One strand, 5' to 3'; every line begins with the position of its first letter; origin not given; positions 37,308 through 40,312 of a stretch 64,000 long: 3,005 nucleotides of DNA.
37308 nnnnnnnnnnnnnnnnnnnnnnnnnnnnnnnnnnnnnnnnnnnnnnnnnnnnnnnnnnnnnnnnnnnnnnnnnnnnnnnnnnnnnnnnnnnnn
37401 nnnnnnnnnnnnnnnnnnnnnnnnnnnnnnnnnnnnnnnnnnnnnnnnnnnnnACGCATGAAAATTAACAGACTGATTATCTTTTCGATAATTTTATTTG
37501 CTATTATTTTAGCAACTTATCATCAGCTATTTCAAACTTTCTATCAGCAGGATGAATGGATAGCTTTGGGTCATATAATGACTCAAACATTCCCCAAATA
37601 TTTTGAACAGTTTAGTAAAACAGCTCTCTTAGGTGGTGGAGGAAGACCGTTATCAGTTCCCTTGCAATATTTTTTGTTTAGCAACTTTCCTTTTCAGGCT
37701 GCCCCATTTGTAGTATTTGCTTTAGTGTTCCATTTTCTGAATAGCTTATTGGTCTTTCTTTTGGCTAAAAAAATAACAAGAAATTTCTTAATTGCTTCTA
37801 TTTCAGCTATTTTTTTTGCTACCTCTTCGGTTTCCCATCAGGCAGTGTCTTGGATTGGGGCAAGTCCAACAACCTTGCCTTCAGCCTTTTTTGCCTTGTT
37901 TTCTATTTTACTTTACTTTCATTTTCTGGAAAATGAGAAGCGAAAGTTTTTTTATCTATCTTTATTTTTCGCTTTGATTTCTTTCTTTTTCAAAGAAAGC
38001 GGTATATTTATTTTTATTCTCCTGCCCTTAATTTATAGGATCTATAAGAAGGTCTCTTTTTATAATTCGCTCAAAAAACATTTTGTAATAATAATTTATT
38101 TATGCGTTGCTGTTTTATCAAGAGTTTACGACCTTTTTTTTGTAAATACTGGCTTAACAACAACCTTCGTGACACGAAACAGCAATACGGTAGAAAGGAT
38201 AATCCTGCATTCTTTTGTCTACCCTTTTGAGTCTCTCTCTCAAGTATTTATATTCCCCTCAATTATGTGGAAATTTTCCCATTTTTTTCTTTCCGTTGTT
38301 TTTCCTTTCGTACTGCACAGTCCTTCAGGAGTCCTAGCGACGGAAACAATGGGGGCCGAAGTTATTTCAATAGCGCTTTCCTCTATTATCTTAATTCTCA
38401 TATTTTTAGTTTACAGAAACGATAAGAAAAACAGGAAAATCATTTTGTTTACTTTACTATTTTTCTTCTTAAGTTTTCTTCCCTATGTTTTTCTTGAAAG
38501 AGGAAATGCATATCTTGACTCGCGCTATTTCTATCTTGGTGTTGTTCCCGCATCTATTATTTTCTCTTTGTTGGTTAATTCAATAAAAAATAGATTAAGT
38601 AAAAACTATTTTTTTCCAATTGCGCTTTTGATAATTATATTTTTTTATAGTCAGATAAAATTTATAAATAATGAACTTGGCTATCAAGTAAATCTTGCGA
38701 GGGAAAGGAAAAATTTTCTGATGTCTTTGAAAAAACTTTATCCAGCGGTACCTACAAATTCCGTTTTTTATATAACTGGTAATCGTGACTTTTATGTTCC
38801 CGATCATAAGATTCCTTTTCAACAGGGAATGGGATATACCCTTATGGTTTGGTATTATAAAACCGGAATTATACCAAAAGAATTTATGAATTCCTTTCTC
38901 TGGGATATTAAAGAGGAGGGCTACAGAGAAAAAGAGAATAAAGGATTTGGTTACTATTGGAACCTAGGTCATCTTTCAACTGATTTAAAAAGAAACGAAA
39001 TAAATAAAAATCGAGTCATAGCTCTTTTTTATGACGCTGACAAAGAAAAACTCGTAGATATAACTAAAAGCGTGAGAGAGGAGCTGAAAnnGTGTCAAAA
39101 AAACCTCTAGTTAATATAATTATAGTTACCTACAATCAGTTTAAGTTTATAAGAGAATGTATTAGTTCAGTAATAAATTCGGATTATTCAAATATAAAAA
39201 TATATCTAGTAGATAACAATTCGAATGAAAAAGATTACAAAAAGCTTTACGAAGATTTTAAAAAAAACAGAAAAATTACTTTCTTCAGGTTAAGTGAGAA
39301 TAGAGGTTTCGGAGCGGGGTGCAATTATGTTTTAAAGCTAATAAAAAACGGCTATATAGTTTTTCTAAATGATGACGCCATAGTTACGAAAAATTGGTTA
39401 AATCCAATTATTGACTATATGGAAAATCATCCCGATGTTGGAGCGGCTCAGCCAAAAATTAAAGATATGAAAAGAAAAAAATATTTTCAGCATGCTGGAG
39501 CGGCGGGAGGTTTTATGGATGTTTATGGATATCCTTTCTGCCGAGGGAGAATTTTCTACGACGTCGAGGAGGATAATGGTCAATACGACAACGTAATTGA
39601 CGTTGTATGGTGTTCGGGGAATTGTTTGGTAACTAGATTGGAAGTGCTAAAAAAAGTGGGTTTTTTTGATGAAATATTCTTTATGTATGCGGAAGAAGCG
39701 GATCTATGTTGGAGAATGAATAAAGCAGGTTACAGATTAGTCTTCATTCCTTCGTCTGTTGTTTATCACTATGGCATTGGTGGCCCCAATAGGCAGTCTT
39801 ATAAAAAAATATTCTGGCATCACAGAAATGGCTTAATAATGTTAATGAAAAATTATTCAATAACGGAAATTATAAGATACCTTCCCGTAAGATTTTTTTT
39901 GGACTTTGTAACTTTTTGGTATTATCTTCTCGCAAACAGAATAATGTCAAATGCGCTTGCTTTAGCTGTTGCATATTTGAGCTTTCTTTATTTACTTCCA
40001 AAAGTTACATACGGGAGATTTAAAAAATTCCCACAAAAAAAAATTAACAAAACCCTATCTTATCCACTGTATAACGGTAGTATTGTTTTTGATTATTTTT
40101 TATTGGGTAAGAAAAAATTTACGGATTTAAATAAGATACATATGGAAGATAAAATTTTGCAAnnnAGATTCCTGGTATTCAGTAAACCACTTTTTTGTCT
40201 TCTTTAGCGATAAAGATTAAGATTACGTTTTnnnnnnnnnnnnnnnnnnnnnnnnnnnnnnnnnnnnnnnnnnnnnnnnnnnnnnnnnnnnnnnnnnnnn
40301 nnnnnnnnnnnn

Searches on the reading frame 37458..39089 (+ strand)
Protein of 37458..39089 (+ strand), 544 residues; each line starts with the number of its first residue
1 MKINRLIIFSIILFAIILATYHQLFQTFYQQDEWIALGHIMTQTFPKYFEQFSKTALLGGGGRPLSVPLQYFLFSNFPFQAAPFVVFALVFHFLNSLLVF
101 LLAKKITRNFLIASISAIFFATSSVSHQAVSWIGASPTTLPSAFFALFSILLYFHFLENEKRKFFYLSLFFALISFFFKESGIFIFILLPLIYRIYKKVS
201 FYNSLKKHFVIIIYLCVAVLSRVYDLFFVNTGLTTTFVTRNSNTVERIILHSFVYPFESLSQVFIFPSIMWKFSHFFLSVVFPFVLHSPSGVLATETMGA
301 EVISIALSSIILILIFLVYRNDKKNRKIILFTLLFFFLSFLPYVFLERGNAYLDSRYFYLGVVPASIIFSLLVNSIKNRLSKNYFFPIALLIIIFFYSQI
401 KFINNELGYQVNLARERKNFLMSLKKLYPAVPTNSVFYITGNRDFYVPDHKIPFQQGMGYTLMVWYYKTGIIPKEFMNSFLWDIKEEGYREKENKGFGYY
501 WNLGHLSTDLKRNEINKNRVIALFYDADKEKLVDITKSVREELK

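Call 3: search_protein_families(library=pfam, proteins=[window:37458-39089:+], max_evalue=1)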
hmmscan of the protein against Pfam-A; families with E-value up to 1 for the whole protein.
window:37458-39089:+ (544 aa): 0 families

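Call 4: search_protein_families(library=ncbifam, proteins=[window:37458-39089:+], max_evalue=1)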
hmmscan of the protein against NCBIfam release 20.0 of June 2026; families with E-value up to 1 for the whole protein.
window:37458-39089:+ (544 aa): 1 family
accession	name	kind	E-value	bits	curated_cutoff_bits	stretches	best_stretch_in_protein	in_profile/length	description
NF047440.1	LA3751_2_3_fam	subfamily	6.3e-06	25.3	200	1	309-441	289-423/460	LA_3751/LA_3752 family putative glycosyltransferase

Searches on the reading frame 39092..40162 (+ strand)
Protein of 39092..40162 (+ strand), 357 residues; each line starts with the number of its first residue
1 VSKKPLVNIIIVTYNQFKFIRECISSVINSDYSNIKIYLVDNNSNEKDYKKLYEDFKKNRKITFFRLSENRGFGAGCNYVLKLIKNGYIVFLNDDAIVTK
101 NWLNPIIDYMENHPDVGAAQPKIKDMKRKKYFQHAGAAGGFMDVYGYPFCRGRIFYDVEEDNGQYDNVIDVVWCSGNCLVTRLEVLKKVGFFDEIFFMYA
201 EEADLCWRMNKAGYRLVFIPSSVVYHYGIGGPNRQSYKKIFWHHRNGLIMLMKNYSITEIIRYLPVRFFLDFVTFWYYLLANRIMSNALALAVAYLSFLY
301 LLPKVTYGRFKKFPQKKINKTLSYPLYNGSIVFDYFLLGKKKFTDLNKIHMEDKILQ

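Call 17: search_protein_families(library=pfam, proteins=[window:39092-40162:+], max_evalue=0.001)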
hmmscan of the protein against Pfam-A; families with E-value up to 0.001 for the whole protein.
window:39092-40162:+ (357 aa): 4 families
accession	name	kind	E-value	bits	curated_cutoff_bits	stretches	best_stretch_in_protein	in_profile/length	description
PF00535.33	Glycos_transf_2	-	2.7e-27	96.2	23.3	1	9-144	2-132/168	Glycosyl transferase family 2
PF13641.12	Glyco_tranf_2_3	-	3.2e-17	63.8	27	1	7-227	3-212/230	Glycosyltransferase like family 2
PF13632.12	Glyco_trans_2_3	-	2.4e-13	50.8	27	1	88-299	1-189/198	Glycosyl transferase family group 2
PF13712.12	Glyco_tranf_2_5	-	0.00028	21.1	27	0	60-218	28-179/210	Glycosyltransferase like family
